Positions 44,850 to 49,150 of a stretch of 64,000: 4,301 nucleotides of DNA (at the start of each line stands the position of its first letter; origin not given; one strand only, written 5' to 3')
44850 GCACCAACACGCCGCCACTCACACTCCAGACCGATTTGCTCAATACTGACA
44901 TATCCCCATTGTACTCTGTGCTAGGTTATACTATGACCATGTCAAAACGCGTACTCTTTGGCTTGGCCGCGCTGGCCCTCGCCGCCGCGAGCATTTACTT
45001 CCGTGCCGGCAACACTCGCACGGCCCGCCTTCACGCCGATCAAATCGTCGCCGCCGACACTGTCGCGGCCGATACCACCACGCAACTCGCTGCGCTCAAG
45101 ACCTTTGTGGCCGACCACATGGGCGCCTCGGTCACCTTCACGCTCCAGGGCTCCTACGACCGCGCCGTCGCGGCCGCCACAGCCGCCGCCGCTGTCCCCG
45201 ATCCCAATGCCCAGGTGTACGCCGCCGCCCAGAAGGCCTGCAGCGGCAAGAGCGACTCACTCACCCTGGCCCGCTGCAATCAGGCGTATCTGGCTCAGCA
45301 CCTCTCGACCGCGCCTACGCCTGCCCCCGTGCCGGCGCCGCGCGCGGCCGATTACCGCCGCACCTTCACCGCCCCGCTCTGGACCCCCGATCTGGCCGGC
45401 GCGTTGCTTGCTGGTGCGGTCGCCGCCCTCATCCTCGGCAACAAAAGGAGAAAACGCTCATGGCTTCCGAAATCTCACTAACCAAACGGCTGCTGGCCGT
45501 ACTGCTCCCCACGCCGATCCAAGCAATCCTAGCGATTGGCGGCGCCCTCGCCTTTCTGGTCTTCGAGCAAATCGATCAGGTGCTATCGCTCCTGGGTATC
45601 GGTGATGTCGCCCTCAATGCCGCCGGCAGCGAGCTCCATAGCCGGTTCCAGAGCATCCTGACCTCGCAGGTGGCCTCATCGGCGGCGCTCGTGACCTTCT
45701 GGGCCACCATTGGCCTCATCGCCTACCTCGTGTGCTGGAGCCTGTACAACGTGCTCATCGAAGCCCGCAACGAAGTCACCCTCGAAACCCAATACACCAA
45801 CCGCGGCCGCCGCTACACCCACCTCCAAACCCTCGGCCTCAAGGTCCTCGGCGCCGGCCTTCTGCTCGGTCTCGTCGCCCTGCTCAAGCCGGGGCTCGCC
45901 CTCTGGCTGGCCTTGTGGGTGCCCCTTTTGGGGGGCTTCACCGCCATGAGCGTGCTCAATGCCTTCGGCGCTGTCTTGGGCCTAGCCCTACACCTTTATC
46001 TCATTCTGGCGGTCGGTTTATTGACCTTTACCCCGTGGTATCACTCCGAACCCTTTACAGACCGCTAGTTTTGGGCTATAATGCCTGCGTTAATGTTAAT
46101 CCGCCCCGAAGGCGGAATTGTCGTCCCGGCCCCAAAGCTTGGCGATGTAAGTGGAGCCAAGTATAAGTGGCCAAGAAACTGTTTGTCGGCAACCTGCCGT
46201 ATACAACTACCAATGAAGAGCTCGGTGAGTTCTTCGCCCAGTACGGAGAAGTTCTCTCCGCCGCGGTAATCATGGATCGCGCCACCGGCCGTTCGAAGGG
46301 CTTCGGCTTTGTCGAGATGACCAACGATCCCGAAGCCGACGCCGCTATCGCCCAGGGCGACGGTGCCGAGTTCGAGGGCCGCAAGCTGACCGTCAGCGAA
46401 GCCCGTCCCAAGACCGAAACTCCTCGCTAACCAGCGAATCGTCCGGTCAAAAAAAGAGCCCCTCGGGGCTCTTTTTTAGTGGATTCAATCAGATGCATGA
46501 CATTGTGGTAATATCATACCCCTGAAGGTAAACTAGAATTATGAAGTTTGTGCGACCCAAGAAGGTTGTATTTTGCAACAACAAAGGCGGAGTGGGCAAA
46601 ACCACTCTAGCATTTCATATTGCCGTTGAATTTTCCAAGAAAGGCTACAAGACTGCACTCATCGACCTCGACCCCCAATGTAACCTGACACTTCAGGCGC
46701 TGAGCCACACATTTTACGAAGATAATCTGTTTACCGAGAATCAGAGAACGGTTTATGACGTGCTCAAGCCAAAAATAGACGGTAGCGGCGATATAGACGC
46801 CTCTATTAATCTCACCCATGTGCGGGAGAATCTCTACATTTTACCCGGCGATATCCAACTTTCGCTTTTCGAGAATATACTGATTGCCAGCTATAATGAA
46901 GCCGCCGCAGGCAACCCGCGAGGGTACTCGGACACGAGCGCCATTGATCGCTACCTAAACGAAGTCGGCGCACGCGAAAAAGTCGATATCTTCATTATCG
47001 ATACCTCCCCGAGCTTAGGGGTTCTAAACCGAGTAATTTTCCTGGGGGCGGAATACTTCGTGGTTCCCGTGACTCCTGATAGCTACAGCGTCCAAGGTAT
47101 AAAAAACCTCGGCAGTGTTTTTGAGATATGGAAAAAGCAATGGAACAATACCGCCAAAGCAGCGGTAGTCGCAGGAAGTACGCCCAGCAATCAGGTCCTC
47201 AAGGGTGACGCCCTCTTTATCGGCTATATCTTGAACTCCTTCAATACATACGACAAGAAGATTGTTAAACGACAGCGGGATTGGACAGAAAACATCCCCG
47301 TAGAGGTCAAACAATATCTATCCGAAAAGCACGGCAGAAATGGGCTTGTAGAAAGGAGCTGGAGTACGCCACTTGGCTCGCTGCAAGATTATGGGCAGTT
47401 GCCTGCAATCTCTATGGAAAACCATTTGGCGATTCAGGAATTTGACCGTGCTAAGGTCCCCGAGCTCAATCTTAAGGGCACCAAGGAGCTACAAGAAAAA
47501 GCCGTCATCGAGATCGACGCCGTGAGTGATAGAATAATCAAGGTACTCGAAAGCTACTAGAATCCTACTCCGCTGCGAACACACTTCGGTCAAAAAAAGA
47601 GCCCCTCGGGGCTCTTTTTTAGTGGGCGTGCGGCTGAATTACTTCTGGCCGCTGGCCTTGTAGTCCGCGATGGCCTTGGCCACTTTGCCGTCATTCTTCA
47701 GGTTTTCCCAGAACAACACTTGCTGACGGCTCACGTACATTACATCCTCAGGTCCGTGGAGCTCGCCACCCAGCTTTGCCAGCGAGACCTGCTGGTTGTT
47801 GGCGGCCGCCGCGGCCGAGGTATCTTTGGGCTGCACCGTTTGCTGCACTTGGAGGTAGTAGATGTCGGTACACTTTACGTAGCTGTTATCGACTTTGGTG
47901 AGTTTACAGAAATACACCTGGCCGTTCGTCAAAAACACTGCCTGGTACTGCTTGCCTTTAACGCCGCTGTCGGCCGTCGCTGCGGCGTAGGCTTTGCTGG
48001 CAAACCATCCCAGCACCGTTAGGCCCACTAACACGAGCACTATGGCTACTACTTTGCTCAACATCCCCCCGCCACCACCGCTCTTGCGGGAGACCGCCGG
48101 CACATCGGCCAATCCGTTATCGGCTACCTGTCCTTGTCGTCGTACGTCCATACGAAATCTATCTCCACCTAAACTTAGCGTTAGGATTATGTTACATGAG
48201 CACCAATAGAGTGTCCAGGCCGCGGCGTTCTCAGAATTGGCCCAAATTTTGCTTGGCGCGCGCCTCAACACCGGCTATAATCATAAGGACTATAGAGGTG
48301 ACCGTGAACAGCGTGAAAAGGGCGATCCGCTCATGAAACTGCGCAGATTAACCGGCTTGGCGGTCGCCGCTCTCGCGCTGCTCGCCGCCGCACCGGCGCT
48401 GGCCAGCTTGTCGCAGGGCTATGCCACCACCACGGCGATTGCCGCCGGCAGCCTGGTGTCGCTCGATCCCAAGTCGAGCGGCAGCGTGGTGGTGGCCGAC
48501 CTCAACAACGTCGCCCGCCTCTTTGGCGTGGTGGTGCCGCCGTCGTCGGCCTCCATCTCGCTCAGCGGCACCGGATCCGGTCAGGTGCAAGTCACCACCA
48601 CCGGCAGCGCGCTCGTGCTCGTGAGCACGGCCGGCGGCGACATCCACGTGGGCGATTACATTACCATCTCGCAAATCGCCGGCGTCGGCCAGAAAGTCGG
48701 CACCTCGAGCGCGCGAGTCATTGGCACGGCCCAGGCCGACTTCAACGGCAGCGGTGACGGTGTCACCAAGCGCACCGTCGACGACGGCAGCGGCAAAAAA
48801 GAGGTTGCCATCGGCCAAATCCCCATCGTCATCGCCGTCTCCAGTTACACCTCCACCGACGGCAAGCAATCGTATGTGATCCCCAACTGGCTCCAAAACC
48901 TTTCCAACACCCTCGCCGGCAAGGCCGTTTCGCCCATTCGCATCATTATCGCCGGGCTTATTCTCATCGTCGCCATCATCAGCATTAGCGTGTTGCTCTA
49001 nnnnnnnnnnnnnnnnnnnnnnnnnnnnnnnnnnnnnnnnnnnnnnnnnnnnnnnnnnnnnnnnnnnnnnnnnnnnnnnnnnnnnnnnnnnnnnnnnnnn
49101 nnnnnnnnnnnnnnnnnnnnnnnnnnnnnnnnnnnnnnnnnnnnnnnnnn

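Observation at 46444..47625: Low-GC orphan ParA-like ATPase flanked by two identical 39-bp terminator copies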

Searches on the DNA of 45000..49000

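Call 77: search_rna_families(source=window, start=45000, end=49000, threshold=evalue, max_evalue=1)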
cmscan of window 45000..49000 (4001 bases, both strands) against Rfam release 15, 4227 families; matches with E-value up to 1: 2.
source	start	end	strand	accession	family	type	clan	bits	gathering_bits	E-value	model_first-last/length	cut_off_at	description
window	46444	46521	-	RF02059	STnc50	Gene; sRNA;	-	23.8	55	0.86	1-84/84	no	Salmonella enterica sRNA STnc40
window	48921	48975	-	RF01420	snoR113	Gene; snRNA; snoRNA; CD-box;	-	20.2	47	0.68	1-103/103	no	Small nucleolar RNA snoR113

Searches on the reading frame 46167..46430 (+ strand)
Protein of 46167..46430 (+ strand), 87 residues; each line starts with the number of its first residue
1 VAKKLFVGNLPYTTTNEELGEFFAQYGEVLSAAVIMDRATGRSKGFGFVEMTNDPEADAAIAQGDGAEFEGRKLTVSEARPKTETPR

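Call 5: search_protein_families(library=pfam, proteins=[window:46167-46427:+], max_evalue=0.01)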
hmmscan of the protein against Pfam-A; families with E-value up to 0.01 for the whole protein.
window:46167-46427:+ (87 aa): 2 families
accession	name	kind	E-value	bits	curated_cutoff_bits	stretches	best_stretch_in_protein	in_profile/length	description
PF00076.28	RRM_1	-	1.7e-23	82.7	20.7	1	5-74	1-69/70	RNA recognition motif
PF16367.11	RRM_7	-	0.0067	16.8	27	1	3-30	2-29/94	RNA recognition motif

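Call 24: find_encoding_contigs(protein=window:46167-46430:+, flank=4000, max_places=10)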
Protein window:46167-46430:+ (87 aa): 1 contig read that carries it; 1 place shown.
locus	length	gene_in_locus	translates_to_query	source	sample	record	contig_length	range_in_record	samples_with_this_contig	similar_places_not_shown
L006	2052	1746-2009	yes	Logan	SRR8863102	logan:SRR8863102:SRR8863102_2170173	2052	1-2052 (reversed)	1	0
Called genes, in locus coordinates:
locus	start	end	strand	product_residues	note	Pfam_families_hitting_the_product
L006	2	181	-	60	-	?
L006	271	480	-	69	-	PF09656:PGPGW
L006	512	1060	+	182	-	-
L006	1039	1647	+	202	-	-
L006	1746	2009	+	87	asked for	PF00076:RRM_1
